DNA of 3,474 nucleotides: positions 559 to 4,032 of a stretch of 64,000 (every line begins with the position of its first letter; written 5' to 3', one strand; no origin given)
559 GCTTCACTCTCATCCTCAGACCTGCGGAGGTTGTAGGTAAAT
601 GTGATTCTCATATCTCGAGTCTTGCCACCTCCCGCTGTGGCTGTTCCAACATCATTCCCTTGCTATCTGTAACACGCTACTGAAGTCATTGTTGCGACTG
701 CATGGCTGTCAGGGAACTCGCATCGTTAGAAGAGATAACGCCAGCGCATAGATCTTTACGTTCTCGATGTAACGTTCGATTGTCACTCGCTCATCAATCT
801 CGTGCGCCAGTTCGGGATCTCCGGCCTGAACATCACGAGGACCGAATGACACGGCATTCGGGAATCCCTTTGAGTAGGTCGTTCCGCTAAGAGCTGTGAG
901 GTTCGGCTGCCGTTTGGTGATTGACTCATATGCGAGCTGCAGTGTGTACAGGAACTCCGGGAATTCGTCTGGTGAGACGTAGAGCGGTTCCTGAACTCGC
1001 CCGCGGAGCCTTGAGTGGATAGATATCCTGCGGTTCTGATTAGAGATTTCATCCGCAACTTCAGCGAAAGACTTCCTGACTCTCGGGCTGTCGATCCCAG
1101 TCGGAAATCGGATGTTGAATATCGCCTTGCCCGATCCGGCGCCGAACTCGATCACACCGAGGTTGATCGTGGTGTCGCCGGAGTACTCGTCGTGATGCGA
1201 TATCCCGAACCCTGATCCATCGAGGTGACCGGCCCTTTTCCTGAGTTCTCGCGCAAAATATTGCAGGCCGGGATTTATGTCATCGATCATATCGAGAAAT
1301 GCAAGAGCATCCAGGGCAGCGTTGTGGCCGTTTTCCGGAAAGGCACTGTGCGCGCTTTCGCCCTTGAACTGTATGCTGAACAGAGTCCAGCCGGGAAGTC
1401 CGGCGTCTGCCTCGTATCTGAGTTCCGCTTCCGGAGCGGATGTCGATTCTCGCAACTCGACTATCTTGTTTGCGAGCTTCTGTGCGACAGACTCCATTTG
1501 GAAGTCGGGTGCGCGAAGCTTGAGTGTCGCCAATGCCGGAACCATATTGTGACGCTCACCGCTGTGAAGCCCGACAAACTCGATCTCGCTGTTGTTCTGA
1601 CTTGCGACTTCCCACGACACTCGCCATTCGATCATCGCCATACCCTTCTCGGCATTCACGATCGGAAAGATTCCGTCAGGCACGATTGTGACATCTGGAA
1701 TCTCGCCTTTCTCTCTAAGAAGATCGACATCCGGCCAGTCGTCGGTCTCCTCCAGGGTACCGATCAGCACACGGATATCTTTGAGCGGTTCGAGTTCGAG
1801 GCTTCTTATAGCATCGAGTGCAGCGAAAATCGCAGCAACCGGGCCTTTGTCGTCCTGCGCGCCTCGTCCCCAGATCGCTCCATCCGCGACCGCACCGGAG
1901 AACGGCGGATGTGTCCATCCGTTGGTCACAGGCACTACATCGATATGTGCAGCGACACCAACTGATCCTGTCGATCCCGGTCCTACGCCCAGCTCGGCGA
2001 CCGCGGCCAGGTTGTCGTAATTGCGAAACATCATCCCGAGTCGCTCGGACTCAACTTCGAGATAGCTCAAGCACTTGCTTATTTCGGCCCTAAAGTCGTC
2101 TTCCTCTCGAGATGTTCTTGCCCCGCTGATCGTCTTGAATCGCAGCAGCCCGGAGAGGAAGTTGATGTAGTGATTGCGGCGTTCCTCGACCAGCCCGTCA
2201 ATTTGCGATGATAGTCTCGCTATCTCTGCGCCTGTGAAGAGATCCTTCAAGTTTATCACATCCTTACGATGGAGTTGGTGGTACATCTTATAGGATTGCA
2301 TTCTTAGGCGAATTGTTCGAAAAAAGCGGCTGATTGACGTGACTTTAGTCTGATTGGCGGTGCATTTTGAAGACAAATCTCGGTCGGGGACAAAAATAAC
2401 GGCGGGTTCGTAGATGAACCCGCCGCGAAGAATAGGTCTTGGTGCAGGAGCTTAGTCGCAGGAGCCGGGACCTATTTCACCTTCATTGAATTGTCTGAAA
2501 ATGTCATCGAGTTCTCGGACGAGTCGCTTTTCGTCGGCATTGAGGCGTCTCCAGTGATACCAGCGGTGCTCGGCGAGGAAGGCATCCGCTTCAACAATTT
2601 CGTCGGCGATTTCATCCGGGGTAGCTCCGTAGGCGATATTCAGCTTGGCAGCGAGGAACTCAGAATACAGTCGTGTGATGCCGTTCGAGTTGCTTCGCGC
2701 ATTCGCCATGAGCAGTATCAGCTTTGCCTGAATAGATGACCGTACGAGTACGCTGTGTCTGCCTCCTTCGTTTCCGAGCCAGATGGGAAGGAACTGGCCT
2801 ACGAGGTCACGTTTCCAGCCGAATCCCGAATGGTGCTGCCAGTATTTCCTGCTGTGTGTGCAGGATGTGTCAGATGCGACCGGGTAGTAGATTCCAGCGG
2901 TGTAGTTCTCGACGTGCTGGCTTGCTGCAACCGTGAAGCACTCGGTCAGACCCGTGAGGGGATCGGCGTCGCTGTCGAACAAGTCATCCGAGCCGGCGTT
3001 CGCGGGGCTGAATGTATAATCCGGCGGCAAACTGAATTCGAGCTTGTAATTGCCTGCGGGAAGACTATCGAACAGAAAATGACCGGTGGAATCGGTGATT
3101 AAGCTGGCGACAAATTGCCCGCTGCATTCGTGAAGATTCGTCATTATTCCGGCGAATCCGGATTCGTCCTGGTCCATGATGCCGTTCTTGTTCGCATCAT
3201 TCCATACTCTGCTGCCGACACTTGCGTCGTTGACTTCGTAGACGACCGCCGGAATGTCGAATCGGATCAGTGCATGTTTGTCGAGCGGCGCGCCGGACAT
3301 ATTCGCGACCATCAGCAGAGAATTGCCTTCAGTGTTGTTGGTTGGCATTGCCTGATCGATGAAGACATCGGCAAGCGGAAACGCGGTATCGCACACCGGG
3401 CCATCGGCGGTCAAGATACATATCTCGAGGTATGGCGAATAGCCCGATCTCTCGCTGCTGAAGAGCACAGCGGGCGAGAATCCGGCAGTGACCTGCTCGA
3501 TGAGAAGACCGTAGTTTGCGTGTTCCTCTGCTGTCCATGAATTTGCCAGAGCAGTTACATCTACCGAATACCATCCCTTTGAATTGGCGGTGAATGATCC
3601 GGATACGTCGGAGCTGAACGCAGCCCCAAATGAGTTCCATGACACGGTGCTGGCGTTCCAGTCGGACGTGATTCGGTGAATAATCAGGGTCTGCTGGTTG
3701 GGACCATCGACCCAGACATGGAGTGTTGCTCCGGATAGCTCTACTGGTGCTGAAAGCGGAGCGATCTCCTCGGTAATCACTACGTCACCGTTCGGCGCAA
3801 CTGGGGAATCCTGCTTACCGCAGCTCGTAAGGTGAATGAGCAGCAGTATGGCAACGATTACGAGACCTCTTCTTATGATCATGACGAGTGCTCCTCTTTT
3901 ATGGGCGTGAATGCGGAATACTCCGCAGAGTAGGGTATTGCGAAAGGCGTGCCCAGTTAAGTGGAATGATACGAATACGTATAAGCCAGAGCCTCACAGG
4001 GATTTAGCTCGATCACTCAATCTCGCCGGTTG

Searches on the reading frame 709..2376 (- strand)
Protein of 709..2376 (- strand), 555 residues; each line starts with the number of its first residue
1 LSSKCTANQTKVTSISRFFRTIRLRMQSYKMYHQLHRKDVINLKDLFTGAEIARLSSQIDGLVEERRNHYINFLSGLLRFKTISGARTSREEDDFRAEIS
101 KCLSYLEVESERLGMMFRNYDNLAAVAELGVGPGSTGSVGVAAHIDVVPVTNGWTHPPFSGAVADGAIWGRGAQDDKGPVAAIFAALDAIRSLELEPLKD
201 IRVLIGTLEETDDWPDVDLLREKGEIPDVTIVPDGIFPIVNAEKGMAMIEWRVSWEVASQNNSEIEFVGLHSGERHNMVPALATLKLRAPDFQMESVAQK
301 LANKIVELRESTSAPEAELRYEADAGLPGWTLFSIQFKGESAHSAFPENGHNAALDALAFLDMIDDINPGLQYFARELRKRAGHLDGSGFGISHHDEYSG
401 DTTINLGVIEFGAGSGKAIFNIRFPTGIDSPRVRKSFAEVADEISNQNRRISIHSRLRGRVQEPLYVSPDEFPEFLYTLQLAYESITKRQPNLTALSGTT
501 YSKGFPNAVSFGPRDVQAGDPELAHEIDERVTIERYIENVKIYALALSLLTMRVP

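Call 70: search_protein_families(library=pfam, proteins=[window:709-2376:-], max_evalue=0.00001)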
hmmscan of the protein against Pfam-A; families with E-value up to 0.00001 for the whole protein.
window:709-2376:- (555 aa): 2 families
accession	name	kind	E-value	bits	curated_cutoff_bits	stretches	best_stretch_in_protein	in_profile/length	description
PF01546.33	Peptidase_M20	-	9.4e-18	65.3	24.6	1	141-547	2-204/206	Peptidase family M20/M25/M40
PF07687.19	M20_dimer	-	7.3e-10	39.2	21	1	333-445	9-103/107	Peptidase dimerisation domain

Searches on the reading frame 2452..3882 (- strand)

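Call 70: search_protein_families(library=pfam, proteins=[window:2452-3882:-], max_evalue=0.00001)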
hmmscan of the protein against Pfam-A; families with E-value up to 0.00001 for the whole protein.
window:2452-3882:- (476 aa): 3 families
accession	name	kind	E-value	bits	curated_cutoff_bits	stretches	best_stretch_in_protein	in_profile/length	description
PF17210.9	SdrD_B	-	6.9e-31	107.2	29.7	1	220-330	1-111/112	SdrD B-like domain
PF24517.2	CBM96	-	4.8e-16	59.5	26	1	48-154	54-162/164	Carbohydrate-binding module family 96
PF13620.12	CarboxypepD_reg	-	5.8e-06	27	32.3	0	252-285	23-56/82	Carboxypeptidase regulatory-like domain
